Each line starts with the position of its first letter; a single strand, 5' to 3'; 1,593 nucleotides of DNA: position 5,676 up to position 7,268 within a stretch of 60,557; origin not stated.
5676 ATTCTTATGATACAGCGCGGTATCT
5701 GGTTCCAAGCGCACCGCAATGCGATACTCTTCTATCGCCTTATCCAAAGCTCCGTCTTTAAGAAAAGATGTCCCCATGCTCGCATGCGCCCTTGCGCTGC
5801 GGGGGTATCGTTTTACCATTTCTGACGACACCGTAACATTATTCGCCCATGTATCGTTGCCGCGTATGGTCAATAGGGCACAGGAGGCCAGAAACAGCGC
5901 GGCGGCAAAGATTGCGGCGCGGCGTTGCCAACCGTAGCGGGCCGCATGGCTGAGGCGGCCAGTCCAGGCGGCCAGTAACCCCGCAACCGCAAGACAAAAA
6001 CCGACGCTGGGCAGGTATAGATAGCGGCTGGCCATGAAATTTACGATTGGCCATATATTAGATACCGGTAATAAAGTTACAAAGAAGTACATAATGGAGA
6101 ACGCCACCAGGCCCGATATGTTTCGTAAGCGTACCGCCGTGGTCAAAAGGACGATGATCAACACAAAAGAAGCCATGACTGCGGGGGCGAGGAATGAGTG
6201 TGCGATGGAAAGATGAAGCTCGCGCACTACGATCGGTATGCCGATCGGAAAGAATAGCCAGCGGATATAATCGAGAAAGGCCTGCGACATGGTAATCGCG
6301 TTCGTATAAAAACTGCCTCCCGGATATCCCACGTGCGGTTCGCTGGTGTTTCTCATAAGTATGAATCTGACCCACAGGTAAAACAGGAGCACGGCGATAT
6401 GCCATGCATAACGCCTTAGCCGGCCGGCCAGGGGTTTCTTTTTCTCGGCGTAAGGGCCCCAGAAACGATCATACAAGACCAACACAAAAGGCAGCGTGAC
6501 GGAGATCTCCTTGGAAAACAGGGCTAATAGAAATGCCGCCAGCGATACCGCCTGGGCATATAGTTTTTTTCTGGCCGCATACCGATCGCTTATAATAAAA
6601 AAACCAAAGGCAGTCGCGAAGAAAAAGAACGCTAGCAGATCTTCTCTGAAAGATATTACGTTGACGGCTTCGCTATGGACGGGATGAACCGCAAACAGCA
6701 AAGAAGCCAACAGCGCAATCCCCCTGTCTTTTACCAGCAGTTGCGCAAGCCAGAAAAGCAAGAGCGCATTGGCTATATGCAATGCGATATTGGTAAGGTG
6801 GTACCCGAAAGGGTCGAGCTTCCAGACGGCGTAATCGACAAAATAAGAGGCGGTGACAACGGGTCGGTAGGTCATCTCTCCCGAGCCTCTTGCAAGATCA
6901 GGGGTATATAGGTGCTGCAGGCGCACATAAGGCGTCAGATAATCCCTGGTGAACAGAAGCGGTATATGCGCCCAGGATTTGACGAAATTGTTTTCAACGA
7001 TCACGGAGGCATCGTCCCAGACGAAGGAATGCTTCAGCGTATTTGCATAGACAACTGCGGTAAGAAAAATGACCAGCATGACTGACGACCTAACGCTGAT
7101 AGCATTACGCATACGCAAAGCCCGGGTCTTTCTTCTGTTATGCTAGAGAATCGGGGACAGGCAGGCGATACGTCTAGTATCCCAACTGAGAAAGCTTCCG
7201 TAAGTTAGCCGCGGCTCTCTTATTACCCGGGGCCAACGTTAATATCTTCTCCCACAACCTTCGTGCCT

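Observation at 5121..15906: Array of four bacterial TMTC-like (GT-C + TPR) glycosyltransferase paralogs: a candidate multi-enzyme periplasmic protein glycosylation system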

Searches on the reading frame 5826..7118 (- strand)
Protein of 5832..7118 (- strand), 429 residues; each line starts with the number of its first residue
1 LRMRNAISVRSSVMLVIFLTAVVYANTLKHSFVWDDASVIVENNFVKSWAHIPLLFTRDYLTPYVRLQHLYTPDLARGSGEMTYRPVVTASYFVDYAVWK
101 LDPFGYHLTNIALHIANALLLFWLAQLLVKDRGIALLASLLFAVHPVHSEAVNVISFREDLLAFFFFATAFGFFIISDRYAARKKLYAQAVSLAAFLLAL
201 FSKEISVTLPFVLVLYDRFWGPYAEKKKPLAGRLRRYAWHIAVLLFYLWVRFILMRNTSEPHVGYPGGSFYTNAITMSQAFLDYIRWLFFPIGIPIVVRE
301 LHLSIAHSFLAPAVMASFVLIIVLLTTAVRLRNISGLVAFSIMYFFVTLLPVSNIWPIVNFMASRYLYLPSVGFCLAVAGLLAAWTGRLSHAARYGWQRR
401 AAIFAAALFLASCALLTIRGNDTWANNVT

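Call 7: search_protein_families(library=pfam, proteins=[window:5832-7118:-], max_evalue=10)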
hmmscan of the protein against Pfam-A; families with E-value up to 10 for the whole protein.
seq(429 aa): 0 families

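Call 8: search_solved_structures(query=window:5832-7118:-, max_evalue=10, show_alignments=2)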
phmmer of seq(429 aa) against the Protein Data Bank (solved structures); distinct sequences matched with E-value up to 10: 0.

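Call 9: find_homologous_proteins(query=window:5832-7118:-, max_evalue=0.001)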
Query seq(429 aa) (429 aa): 1283 proteins with E <= 0.001 among 8000 candidates; the best 120 are listed.
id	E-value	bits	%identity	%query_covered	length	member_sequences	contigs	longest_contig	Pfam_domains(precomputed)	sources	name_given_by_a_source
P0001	1.1e-269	913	100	97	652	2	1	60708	PF13431.13,PF23914.2,PF13414.13,PF13176.13,PF13428.13,PF13374.13,PF14559.13,PF24575.2,PF00515.35,PF13424.13,PF21033.5,PF13432.13,PF13181.13,PF07719.24,PF13174.13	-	-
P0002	4.6e-188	644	70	100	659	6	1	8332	PF25063.1,PF13431.13,PF23914.2,PF13414.13,PF25058.2,PF01535.27,PF13176.13,PF13428.13,PF13374.13,PF14559.13,PF24575.2,PF13371.13,PF00515.35,PF12895.14,PF13424.13,PF21033.5,PF13432.13,PF13181.13,PF07719.24,PF13174.13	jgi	jgi:Tfp pilus assembly protein PilF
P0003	1.5e-164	566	62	99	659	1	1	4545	PF13431.13,PF23914.2,PF13414.13,PF13176.13,PF13428.13,PF13374.13,PF14559.13,PF00515.35,PF12895.14,PF13424.13,PF13432.13,PF13181.13,PF07719.24,PF13174.13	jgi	jgi:Flp pilus assembly protein TadD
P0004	2.0e-134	467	52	98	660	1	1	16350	PF13431.13,PF23914.2,PF13414.13,PF13176.13,PF13428.13,PF13374.13,PF14559.13,PF00515.35,PF13424.13,PF21033.5,PF13432.13,PF13181.13,PF07719.24,PF13174.13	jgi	jgi:tetratricopeptide (TPR) repeat protein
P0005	2.7e-119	417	49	99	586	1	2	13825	PF13431.13,PF13414.13,PF13176.13,PF13428.13,PF13374.13,PF14559.13,PF00515.35,PF13424.13,PF21033.5,PF13432.13,PF13181.13,PF07719.24,PF13174.13,PF10373.16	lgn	-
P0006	9.3e-118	412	48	100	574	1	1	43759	PF13431.13,PF13414.13,PF00515.35,PF13424.13,PF13432.13,PF13428.13,PF13181.13,PF07719.24,PF13374.13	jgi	-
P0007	1.8e-115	405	47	100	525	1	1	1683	PF13431.13,PF13414.13,PF00515.35,PF13424.13,PF13432.13,PF13181.13,PF07719.24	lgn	-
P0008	1.0e-114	402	52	86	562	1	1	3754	PF13431.13,PF23914.2,PF13414.13,PF13428.13,PF13374.13,PF14559.13,PF13371.13,PF00515.35,PF13424.13,PF21033.5,PF13432.13,PF13181.13,PF07719.24,PF13174.13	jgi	-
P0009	2.5e-114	401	47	98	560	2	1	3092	PF14853.13,PF13431.13,PF23914.2,PF13414.13,PF13176.13,PF13428.13,PF13374.13,PF14559.13,PF00515.35,PF13424.13,PF13432.13,PF13181.13,PF07719.24,PF13174.13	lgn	-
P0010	1.7e-113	398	47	99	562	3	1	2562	PF13431.13,PF23914.2,PF13414.13,PF13428.13,PF13374.13,PF14559.13,PF13371.13,PF00515.35,PF13424.13,PF13432.13,PF13181.13,PF07719.24,PF13174.13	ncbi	-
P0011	7.9e-112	393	45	100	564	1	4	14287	PF13431.13,PF13414.13,PF00515.35,PF13424.13,PF13432.13,PF13428.13,PF13181.13,PF07719.24,PF13174.13,PF13374.13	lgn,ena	-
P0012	1.3e-110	389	50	86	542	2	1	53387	PF14559.13,PF13431.13,PF13414.13,PF00515.35,PF13424.13,PF13176.13,PF13432.13,PF13428.13,PF13181.13,PF07719.24,PF13374.13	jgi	jgi:tetratricopeptide (TPR) repeat protein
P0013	7.4e-110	386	48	100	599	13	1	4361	PF13431.13,PF13414.13,PF13428.13,PF13374.13,PF14559.13,PF00515.35,PF13424.13,PF21033.5,PF13432.13,PF13181.13,PF07719.24,PF13174.13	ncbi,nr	ncbi:MAG: tetratricopeptide repeat protein [Candidatus Omnitrophica bacterium]|nr:tetratricopeptide 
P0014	1.1e-109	386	48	97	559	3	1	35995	PF13431.13,PF13414.13,PF00515.35,PF13424.13,PF13432.13,PF13181.13,PF07719.24,PF13374.13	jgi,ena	-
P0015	1.2e-109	385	47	97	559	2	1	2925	PF13431.13,PF13414.13,PF00515.35,PF13424.13,PF13432.13,PF13428.13,PF13181.13,PF07719.24,PF13374.13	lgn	-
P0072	4.8e-92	327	43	98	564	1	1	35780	PF13431.13,PF13414.13,PF00515.35,PF13432.13,PF13181.13,PF07719.24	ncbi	ncbi:MAG: tetratricopeptide repeat protein [Candidatus Omnitrophota bacterium]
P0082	4.6e-90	321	41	100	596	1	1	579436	PF14559.13,PF13431.13,PF13414.13,PF00515.35,PF13424.13,PF21033.5,PF13432.13,PF13428.13,PF13181.13,PF07719.24,PF13374.13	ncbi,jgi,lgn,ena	ncbi:MAG: tetratricopeptide repeat protein [Candidatus Omnitrophota bacterium]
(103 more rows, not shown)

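Call 27: search_solved_structures(query=A2, max_evalue=10, show_alignments=3)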
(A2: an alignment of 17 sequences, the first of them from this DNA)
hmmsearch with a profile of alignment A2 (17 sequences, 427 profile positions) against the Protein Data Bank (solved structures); distinct sequences matched with E-value up to 10: 0.

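Call 28: predict_structure(alignment_id=A1)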
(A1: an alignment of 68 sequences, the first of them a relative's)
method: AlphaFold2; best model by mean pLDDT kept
length: 652 residues; sequences in the alignment: 68
mean_pLDDT: 95.0   pTM: 0.91
mean pLDDT of the five models: 95.0, 94.0, 93.4, 93.2, 93.2
residues with pLDDT >= 90: 596; 70-90: 38; 50-70: 18; < 50: 0
segments of 3 or more residues with pLDDT < 50: none
pLDDT, mean of each block of 10 residues (from residue 1): 98 98 94 97 97 89 94 98 98 98 99 97 98 98 98 98 95 98 98 97 88 75 95 97 95 93 94 95 71 91 96 96 97 96 90 97 97 75 85 96 97 97 93 97 98 98 97 98 98 94 97 97 97 97 98 98 97 98 97 98 98 96 97 96 93 84
secondary structure, 60 per line:
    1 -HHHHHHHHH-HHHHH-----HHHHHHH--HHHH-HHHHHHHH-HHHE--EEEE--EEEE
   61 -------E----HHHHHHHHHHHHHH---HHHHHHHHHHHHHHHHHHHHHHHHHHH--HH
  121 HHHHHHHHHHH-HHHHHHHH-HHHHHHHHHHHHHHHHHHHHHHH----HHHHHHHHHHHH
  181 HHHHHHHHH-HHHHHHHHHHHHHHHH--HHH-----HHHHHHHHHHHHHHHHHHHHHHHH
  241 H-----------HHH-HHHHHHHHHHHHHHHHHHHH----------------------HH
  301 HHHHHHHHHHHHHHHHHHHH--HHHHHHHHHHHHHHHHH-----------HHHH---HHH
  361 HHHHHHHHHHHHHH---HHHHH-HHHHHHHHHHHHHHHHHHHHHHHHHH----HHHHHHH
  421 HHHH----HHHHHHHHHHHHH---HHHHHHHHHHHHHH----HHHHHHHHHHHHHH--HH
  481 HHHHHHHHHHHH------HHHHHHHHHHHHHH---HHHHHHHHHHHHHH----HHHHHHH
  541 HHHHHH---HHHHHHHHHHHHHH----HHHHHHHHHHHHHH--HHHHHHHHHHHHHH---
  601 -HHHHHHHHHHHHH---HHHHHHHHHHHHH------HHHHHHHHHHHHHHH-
elements in order: H2-10 H12-16 H22-28 H31-34 H36-43 E51-54 E57-60 H73-86 H90-116 H119-131 H133-140 H142-164 H169-189 H191-206 H217-241 H257-276 H299-320 H323-339 H351-354 H358-374 H378-382 H384-409 H414-424 H429-441 H445-458 H463-476 H479-492 H499-512 H516-529 H534-546 H550-563 H568-581 H584-597 H602-614 H618-630 H637-651

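Call 30: fold_search(model_id=the predicted structure, library=pdb)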
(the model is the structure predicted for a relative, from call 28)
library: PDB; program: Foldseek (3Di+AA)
matches with E <= 10: 1587; with E <= 0.001: 354
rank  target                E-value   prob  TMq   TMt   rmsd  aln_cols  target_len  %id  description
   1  8chy                  4.9e-12  1.00  0.31  0.68  12.0       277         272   30  Crystal structure of an 8-repeat consensus TPR superhelix with Zinc. (released 2024-02-21)
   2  9qhb                  7.0e-12  1.00  0.30  0.67  12.8       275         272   31  Crystal structure of 16-repeat CTPR protein with eliminated coordination sites (released 2025-10-22)
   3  6eou                  9.4e-11  1.00  0.31  0.54  12.8       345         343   23  O-GlcNAc transferase TPR domain with the intellectual disability associated mutation L254F (released 2018-05-09)
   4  9qhc_B                9.8e-11  1.00  0.32  0.71   3.5       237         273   34  Crystal structure of 8-repeat CTPR protein with eliminated coordination sites (released 2025-10-22)
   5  1w3b_A                1.9e-10  1.00  0.28  0.43  17.2       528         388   16  The superhelical TPR domain of O-linked GlcNAc transferase reveals structural similarities to importin alpha. (released 2004-09-09)
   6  1w3b_B                1.9e-10  1.00  0.30  0.51  12.6       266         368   28  The superhelical TPR domain of O-linked GlcNAc transferase reveals structural similarities to importin alpha. (released 2004-09-09)
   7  9qhc_A                2.3e-10  1.00  0.32  0.68   3.7       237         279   34  Crystal structure of 8-repeat CTPR protein with eliminated coordination sites (released 2025-10-22)
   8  8dtg_B                1.7e-09  1.00  0.28  0.25  10.9       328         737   23  Cryo-EM structure of Arabidopsis SPY alternative conformation 1 (released 2023-03-08)
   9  8dth_A                6.3e-09  1.00  0.28  0.25  11.0       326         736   24  Cryo-EM structure of Arabidopsis SPY alternative conformation 2 (released 2023-03-08)
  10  7y4i_A                6.8e-09  1.00  0.28  0.23  12.3       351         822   25  Crystal structure of SPINDLY in complex with GDP (released 2022-12-07)
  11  7yeh_A                7.7e-09  1.00  0.25  0.18  20.0       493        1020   19  Cryo-EM structure of human OGT-OGA complex (released 2023-07-12)
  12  7yea_A                9.1e-09  1.00  0.25  0.17  19.7       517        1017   18  Human O-GlcNAc transferase Dimer (released 2023-07-12)
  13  8dth_B                1.2e-08  1.00  0.27  0.25   6.7       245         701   28  Cryo-EM structure of Arabidopsis SPY alternative conformation 2 (released 2023-03-08)
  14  8dtf_A                1.3e-08  1.00  0.28  0.24  11.8       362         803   24  Cryo-EM structure of the full length Arabidopsis SPY with complete TPRs (released 2023-03-08)
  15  8a3t_F                1.6e-08  1.00  0.28  0.35  24.8       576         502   14  S. cerevisiae APC/C-Cdh1 complex (released 2022-08-31)
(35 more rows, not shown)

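Call 48: find_encoding_contigs(protein=P0004, flank=10000, max_places=2)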
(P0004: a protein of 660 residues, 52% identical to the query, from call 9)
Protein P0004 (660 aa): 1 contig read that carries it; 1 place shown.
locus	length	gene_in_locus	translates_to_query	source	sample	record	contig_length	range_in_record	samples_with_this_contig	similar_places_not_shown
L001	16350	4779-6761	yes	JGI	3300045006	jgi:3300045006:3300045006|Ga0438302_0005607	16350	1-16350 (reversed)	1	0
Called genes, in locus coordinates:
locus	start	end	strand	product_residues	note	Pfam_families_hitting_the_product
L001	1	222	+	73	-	?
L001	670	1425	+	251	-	PF01522:Polysacc_deac_1, PF03065:Glyco_hydro_57 (faint)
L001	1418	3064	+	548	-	PF02366:PMT, PF13231:PMT_2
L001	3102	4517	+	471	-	PF02310:B12-binding, PF04055:Radical_SAM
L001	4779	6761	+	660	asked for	PF07719:TPR_2 (faint), PF13174:TPR_6 (faint), PF13428:TPR_14 (faint), PF13431:TPR_17 (faint), PF13424:TPR_12 (weak), PF13414:TPR_11 (weak), PF00515:TPR_1 (weak), PF13414:TPR_11 (weak), +7 more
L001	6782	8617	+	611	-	PF07719:TPR_2 (faint), PF13414:TPR_11 (faint), PF13424:TPR_12 (faint), PF13432:TPR_16 (faint), PF00515:TPR_1 (faint), PF13181:TPR_8 (faint), PF13431:TPR_17 (faint)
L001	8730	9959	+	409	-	PF00282:Pyridoxal_deC, PF00266:Aminotran_5 (weak)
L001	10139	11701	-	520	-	PF13541:ChlI, PF00493:MCM (faint), PF01078:Mg_chelatase, PF07728:AAA_5 (weak), PF13335:Mg_chelatase_C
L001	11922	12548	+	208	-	-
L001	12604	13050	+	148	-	PF02681:DUF212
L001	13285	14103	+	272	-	PF01476:LysM, PF03734:YkuD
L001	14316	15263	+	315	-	PF01039:Carboxyl_trans, PF03255:ACCA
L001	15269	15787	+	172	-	PF03551:PadR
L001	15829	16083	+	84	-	-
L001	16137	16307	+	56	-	-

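Call 49: find_encoding_contigs(protein=P0002, flank=10000, max_places=2)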
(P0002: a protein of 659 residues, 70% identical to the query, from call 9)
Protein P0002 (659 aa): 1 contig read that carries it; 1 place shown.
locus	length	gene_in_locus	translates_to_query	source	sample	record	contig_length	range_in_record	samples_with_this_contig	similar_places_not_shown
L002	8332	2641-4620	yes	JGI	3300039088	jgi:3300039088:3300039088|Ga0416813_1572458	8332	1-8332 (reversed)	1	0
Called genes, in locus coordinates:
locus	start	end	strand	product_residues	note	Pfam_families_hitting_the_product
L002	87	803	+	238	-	PF01075:Glyco_transf_9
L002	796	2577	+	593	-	PF13424:TPR_12 (weak), PF00515:TPR_1 (weak), PF07719:TPR_2, PF13424:TPR_12 (weak), PF23914:TPR_CcmH_CycH (weak), PF13414:TPR_11 (weak), PF00515:TPR_1 (weak), PF14559:TPR_19, +8 more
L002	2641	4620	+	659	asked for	PF13424:TPR_12, PF25058:ARM_TT21 (weak), PF00515:TPR_1 (weak), PF13432:TPR_16, PF00515:TPR_1, PF07719:TPR_2, PF13414:TPR_11, PF13432:TPR_16, +17 more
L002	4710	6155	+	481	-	PF00657:Lipase_GDSL (faint), PF25182:NonGDSL (weak), PF13472:Lipase_GDSL_2 (weak), PF13374:TPR_10 (faint), PF13428:TPR_14 (faint), PF12895:ANAPC3 (faint), PF14559:TPR_19, PF23914:TPR_CcmH_CycH, +18 more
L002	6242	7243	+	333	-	PF06508:QueC (weak)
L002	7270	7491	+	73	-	-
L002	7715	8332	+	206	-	?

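Call 61: find_related_loci(query=A5, collection=genome_contigs, flank=8000)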
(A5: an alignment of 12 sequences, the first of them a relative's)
Query A5 (652 aa) in genome_contigs; peptide patterns used: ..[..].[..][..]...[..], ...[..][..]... (x = any residue, [..] = any of these).
240 stretches matched a pattern; 219 encode a relative of the query (tblastn E <= 1e-3); the best 80 are kept; 79 distinct loci.
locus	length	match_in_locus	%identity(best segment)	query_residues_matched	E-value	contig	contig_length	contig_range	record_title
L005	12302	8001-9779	44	1-648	1e-158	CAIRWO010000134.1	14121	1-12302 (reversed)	MAG: Candidatus Omnitrophica bacterium isolate A4_bin-512 genome assembly, contig: bin-512:134/218, whole genome shotgun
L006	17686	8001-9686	45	1-628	8e-145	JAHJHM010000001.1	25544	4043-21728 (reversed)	MAG: Candidatus Omnitrophota bacterium isolate Modern_marine_planktonic.mb.3 Modern_marine_plank.mb.3_k141_5491, whole g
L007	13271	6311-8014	44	2-617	6e-136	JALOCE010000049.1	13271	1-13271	MAG: Candidatus Omnitrophota bacterium isolate SO_2017_LW4 bin 43 scaffold_9023_c1_LW137-91_2017, whole genome shotgun s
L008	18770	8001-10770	41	2-621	4e-130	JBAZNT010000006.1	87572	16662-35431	MAG: Candidatus Omnitrophota bacterium isolate SO_2017_LW4_77 scaffold_377_c2_LW137-91_2017, whole genome shotgun sequen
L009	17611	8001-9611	43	2-640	1e-127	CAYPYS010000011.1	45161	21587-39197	MAG TPA_asm: uncultured Planctomycetia bacterium isolate binchicken_co65_28 genome assembly, contig: NODE_3188_length_45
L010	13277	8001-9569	41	1-639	2e-127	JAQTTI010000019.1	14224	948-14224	MAG: Candidatus Omnitrophota bacterium isolate STB_37 NODE_10341_length_14224_cov_8.243669_Sandtown_B, whole genome shot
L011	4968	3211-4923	44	10-583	2e-121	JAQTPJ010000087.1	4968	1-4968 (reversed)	MAG: Candidatus Omnitrophota bacterium isolate STB_113 NODE_55014_length_4968_cov_3.340839_Sandtown_B, whole genome shot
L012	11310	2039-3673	39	2-628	8e-120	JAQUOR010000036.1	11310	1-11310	MAG: Candidatus Omnitrophota bacterium isolate STD1_205 NODE_15851_length_11310_cov_3.130376_Sandtown_D1, whole genome s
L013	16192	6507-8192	43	1-615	1e-125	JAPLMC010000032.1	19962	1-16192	MAG: Candidatus Omnitrophota bacterium isolate LacPavin_0419_WC70L_MAG_38_7 LacPavin_0419_WC70L_scaffold_332084, whole g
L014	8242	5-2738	43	1-640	1e-109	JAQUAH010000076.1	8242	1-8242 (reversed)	MAG: Candidatus Omnitrophota bacterium isolate STC_8 NODE_22002_length_8242_cov_3.108811_Sandtown_C, whole genome shotgu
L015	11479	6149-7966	34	1-632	3e-98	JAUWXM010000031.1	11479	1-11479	MAG: bacterium isolate CSMAG_2684 CSMAG_2684_k141_1122241_length_11479_cov_7.9002, whole genome shotgun sequence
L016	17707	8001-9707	35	1-637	5e-98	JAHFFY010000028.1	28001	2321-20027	MAG: Candidatus Omnitrophota bacterium isolate nzgw302 NODE_2088_length_28002_cov_3.853771, whole genome shotgun sequenc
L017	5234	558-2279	33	1-648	2e-96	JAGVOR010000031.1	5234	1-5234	MAG: Candidatus Omnitrophota bacterium isolate DeMMO3_44 c_000000020044, whole genome shotgun sequence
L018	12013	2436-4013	38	1-631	2e-105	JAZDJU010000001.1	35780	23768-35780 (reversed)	MAG: Candidatus Omnitrophota bacterium isolate MEGAHIT-group-0.500 k141_4259327, whole genome shotgun sequence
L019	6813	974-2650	35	11-631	1e-93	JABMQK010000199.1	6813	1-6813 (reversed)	MAG: bacterium isolate bin.343 k141_6857500, whole genome shotgun sequence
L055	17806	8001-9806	27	1-632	9e-65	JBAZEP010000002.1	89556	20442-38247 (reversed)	MAG: Candidatus Omnitrophota bacterium isolate SO_2017_LW3_129 NODE_492_length_89556_cov_5.430889_LW162_2017, whole geno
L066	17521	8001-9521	31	1-531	1e-58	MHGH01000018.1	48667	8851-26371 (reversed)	MAG: Omnitrophica WOR_2 bacterium RBG_13_41_10 RBG_13_scaffold_560, whole genome shotgun sequence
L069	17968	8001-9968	25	1-622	1e-57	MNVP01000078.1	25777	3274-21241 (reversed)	MAG: Candidatus Omnitrophica bacterium CG1_02_40_15 cg1_0.2_scaffold_2685_c, whole genome shotgun sequence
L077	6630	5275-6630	32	1-463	2e-54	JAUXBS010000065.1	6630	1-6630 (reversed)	MAG: Clostridia bacterium isolate CSMAG_2805 CSMAG_2805_k117_279840_length_6630_cov_18.0000, whole genome shotgun sequen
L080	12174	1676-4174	29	31-642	1e-53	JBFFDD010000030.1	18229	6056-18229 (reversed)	MAG: bacterium isolate Mix_mud13.2021.11.24 k141_918849_length_18229_cov_9.9622, whole genome shotgun sequence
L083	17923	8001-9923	26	1-642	4e-53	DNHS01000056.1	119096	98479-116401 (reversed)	MAG TPA_asm: Candidatus Omnitrophota bacterium isolate UBA10183 contig_16340, whole genome shotgun sequence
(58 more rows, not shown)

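Call 72: find_encoding_contigs(protein=P0072, flank=10000, max_places=1)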
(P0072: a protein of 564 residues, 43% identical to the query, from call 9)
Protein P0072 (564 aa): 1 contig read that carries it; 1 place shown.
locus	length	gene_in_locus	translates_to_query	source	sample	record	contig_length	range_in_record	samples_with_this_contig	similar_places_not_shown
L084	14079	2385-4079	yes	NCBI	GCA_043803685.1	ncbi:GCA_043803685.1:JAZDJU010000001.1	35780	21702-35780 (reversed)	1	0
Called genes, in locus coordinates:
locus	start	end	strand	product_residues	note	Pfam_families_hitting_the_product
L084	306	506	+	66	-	-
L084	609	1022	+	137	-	-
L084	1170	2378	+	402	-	PF01075:Glyco_transf_9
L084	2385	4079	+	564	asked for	PF13431:TPR_17 (faint), PF07719:TPR_2 (faint), PF13414:TPR_11 (weak), PF13432:TPR_16 (faint), PF00515:TPR_1 (weak), PF13181:TPR_8 (weak), PF13414:TPR_11 (weak)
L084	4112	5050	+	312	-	PF02899:Phage_int_SAM_1, PF00589:Phage_integrase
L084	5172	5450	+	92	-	-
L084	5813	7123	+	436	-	PF00206:Lyase_1, PF10397:ADSL_C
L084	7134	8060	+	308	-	PF01259:SAICAR_synt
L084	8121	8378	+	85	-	PF02700:PurS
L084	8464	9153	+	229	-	PF07685:GATase_3, PF13507:GATase_5, PF00117:GATase, PF01965:DJ-1_PfpI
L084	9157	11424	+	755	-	PF18072:FGAR-AT_linker, PF00586:AIRS, PF02769:AIRS_C, PF00586:AIRS, PF02769:AIRS_C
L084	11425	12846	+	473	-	PF13230:GATase_4 (weak), PF13522:GATase_6, PF13537:GATase_7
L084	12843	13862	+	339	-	PF00586:AIRS, PF02769:AIRS_C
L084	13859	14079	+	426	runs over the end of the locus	PF02844:GARS_N, PF01071:GARS_A, PF02655:ATP-grasp_3 (faint), PF07478:Dala_Dala_lig_C (weak), PF02843:GARS_C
